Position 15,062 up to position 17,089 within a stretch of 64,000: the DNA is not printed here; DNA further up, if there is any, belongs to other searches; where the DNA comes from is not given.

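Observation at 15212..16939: The presumed catalytic HydA has non-canonical active-site motifs (L1 TSSCPAW, L2 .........)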

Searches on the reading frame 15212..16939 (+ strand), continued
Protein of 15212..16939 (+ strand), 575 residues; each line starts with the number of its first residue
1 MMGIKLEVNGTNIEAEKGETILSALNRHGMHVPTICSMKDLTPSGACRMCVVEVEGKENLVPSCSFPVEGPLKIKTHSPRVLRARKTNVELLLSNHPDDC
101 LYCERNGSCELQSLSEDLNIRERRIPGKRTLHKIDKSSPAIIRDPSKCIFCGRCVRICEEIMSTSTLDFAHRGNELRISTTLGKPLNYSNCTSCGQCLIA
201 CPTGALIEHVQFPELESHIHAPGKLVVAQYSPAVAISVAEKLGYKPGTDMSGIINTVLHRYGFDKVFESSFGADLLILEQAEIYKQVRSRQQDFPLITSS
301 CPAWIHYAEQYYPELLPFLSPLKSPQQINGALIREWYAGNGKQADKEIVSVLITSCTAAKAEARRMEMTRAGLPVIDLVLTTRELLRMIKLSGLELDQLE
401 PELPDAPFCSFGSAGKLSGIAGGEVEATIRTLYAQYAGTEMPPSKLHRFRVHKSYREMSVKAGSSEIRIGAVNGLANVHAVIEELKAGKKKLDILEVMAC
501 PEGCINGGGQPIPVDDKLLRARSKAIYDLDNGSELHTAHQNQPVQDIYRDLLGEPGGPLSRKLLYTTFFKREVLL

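Call 27: search_solved_structures(query=window:15212-16936:+, show_alignments=5, max_evalue=1e-94)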
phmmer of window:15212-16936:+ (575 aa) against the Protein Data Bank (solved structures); distinct sequences matched with E-value up to 1e-94: 20.
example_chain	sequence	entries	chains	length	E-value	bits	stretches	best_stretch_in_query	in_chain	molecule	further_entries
8a6t_A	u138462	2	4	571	2.7e-140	471.9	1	4-571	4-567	Electron bifurcating hydrogenase subunit HydA1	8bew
7q4v_A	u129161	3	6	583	1.8e-122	413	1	4-571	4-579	Iron hydrogenase HydA1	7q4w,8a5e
7p5h_A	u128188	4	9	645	1.6e-107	363.7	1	5-569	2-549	Fe-hydrogenase, subunit alpha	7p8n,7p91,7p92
9rj9_A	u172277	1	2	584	3.3e-96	326.3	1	7-568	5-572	Iron hydrogenase 1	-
6gm0_A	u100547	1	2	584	6.7e-96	325.4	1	7-568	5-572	Iron hydrogenase 1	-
6gly_A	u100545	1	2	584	8.6e-96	325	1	7-568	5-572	Iron hydrogenase 1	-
6gm3_A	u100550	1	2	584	1.1e-95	324.7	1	7-568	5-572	Iron hydrogenase 1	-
6glz_A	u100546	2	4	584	1.2e-95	324.5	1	7-568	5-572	Iron hydrogenase 1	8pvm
7qhf_A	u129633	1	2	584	1.2e-95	324.5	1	7-568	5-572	Iron hydrogenase 1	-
6gm1_A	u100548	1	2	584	1.5e-95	324.2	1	7-568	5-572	Iron hydrogenase 1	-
4xdd_A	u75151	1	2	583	1.6e-95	324.1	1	7-568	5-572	Iron hydrogenase 1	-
4xdc_A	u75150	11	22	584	1.6e-95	324.1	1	7-568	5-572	Iron hydrogenase 1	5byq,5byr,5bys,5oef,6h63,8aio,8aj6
6gm8_A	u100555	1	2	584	2.2e-95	323.6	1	7-568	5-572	Iron hydrogenase 1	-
6gm2_A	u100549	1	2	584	2.2e-95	323.6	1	7-568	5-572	Iron hydrogenase 1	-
8cjy_A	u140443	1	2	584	2.2e-95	323.6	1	7-568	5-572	Iron hydrogenase 1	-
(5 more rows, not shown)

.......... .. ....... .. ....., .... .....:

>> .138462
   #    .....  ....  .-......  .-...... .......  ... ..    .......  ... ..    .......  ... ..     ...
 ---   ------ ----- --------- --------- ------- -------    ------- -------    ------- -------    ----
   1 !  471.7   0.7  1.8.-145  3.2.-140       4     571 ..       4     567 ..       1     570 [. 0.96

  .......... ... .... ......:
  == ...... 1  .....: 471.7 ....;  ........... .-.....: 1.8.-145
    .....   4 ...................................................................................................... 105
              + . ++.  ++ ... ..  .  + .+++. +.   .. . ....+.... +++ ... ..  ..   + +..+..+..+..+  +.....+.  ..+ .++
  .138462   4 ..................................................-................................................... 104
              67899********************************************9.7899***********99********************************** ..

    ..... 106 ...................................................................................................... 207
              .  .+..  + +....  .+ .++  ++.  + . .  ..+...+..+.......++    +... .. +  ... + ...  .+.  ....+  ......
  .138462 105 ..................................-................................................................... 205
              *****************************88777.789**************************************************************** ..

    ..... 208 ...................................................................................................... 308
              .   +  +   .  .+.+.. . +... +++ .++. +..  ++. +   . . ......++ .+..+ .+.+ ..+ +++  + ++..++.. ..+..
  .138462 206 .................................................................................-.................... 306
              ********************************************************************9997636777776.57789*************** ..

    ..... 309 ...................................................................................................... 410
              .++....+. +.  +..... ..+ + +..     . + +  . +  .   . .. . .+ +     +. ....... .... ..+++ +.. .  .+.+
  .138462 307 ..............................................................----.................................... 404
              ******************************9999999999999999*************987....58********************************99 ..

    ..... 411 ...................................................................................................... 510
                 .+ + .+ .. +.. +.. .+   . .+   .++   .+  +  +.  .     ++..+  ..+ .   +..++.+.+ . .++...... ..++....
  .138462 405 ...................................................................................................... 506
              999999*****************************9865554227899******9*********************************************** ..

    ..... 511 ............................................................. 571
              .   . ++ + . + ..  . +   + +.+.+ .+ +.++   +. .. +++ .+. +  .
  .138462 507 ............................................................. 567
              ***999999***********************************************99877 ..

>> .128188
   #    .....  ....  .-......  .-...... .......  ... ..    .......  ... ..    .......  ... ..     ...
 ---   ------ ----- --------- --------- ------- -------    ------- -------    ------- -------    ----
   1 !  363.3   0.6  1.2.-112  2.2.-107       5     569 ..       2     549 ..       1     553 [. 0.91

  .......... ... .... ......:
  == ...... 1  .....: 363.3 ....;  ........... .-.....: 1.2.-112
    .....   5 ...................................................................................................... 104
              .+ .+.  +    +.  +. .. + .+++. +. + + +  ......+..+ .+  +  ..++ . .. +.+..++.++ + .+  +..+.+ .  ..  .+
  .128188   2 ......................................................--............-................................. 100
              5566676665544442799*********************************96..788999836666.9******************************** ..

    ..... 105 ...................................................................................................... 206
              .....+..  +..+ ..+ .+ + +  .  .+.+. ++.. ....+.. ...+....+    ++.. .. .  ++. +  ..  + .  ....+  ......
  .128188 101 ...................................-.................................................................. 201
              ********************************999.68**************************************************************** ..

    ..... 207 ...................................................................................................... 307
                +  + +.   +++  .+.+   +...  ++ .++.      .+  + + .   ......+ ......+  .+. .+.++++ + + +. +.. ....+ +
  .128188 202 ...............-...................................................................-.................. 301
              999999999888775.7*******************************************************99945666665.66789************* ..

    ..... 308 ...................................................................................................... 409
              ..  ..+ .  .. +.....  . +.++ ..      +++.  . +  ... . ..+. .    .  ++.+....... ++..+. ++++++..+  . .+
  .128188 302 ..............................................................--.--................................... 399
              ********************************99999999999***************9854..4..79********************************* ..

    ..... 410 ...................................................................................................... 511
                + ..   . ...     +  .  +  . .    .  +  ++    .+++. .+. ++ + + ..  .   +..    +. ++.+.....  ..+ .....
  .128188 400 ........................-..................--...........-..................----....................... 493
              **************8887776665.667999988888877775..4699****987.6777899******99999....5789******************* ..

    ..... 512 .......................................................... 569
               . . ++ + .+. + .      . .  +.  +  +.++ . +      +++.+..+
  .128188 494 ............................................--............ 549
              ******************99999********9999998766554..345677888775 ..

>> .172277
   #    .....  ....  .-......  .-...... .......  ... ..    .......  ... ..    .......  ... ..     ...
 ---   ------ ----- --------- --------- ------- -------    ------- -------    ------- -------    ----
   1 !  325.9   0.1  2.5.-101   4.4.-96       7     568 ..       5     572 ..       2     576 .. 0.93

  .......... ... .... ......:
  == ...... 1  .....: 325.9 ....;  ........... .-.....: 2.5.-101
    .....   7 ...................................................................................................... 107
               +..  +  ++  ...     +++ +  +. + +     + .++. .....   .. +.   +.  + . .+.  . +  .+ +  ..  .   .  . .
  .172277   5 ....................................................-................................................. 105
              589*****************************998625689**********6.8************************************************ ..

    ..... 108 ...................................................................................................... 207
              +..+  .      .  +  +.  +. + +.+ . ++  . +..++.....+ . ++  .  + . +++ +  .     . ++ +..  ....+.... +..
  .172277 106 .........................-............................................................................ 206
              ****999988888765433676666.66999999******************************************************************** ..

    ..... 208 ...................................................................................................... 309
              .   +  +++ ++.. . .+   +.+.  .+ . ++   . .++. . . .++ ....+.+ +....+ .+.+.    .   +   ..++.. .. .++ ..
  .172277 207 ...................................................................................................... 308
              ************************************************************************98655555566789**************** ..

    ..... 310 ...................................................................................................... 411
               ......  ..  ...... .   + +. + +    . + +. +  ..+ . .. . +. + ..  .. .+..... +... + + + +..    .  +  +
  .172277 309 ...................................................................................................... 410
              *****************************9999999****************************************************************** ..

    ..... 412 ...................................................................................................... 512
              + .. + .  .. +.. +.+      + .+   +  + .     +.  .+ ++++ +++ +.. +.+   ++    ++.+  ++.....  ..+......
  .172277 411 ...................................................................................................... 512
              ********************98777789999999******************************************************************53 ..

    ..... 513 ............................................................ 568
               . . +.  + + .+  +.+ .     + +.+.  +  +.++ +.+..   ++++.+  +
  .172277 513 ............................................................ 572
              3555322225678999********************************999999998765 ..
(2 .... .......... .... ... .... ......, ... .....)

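Call 28: search_protein_representatives(protein=window:15212-16936:+)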
Query: 575 residues. Proteins with E-value up to 0.001 (for the whole library): 19268; up to 1e-10: 10014; up to 1e-30: 1829. The best 150 are listed.
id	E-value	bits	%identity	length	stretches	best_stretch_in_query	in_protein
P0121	0.0e+00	1346.4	37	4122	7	221-569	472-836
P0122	1.0e-253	859.6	66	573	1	2-571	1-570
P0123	2.0e-182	624.2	67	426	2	81-314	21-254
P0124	1.5e-165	568.5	45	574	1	5-573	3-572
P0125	1.3e-160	552.2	44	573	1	5-575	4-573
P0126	1.8e-149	515.5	44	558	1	3-550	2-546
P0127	3.9e-145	501.1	44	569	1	5-571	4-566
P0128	1.8e-136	472.5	42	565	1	4-531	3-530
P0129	1.7e-135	469.3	38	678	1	5-571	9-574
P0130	2.2e-135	468.9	41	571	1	4-566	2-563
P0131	1.3e-133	463.1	40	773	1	4-568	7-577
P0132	9.1e-133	460.3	39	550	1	3-546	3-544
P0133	2.2e-132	459.1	39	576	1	4-568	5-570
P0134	1.8e-130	452.7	39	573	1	3-545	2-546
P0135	2.9e-130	452.1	42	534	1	32-548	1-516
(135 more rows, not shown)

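Call 31: find_related_loci(query=window:15212-16936:+, collection=genome_contigs, flank=10000)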
Query window:15212-16936:+ (575 aa) in genome_contigs; peptide patterns used: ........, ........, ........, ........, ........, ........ (x = any residue, [..] = any of these).
599 stretches matched a pattern (row limit reached: there are more); 570 encode a relative of the query (tblastn E <= 1e-3); the best 80 are kept; 80 distinct loci.
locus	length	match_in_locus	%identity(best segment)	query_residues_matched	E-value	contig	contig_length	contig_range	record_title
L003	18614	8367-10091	83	1-575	0e+0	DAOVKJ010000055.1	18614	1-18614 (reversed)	MAG TPA_asm: Bacteroidota bacterium isolate CSMAG_1416 CSMAG_1416_k141_1863391_length_18614_cov_12.0000, whole genome sh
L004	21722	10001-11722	82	2-575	0e+0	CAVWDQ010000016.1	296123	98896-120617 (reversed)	MAG: uncultured Bacteroidales bacterium isolate MFD03804.bin.2.147 genome assembly, contig: contig_28536, whole genome s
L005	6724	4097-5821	81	1-575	0e+0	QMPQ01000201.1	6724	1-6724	MAG: Bacteroidetes bacterium isolate B13_G6 B13_Guay6_scaffold_12336, whole genome shotgun sequence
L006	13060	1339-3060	79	2-575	0e+0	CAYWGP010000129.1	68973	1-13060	MAG TPA_asm: uncultured Bacteroides sp. isolate binchicken_co231_94 genome assembly, contig: k141_1211142, whole genome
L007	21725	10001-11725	95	1-575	0e+0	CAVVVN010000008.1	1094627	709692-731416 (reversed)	MAG: uncultured Bacteroidales bacterium isolate MFD03804.bin.1.21 genome assembly, contig: contig_7235, whole genome sho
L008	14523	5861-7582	74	2-575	0e+0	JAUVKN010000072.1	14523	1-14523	MAG: Bacteroidia bacterium isolate CSMAG_481 CSMAG_481_k141_3387364_length_14523_cov_8.9755, whole genome shotgun sequen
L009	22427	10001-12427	73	2-575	0e+0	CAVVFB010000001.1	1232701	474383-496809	MAG: uncultured Bacteroidetes bacterium isolate MFD04716.bin.2.43 genome assembly, contig: contig_10649, whole genome sh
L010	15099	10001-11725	73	1-575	0e+0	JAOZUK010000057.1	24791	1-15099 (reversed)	MAG: Bacteroidales bacterium isolate GMC8.maxbin2.069_sub GMC8_1169_length_24791_cov_29.438996, whole genome shotgun seq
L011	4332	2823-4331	84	1-503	0e+0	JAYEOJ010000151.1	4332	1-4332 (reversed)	MAG: Bacteroidota bacterium isolate MAG032 MAG032_151, whole genome shotgun sequence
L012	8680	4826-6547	71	2-575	0e+0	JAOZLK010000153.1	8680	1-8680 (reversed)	MAG: Bacteroidales bacterium isolate GMC10.metabat2.103 NODE_8377_length_8680_cov_7.852522, whole genome shotgun sequenc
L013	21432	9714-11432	67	2-574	0e+0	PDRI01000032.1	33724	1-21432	MAG: Bacteroidetes bacterium isolate DOLZORAL124_51_6 DolZOral124_scaffold_1762, whole genome shotgun sequence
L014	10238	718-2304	71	1-529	0e+0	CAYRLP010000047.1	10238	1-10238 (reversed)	MAG TPA_asm: uncultured Bacteroides sp. isolate binchicken_co294_125 genome assembly, contig: NODE_5973_length_10238_cov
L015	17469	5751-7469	55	2-574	0e+0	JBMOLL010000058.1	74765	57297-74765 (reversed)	MAG: Bacteroidota bacterium isolate Betzabe_MAG023 MAG023_58, whole genome shotgun sequence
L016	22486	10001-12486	56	2-572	0e+0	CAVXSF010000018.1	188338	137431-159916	MAG: uncultured Bacteroidales bacterium isolate MFD02923.bin.1.92 genome assembly, contig: contig_35106, whole genome sh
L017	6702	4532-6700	54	2-575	0e+0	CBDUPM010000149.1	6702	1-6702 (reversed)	MAG TPA_asm: uncultured Bacteroidales bacterium isolate SRR22808120_binner23_Refined_76 genome assembly, contig: ERZ2504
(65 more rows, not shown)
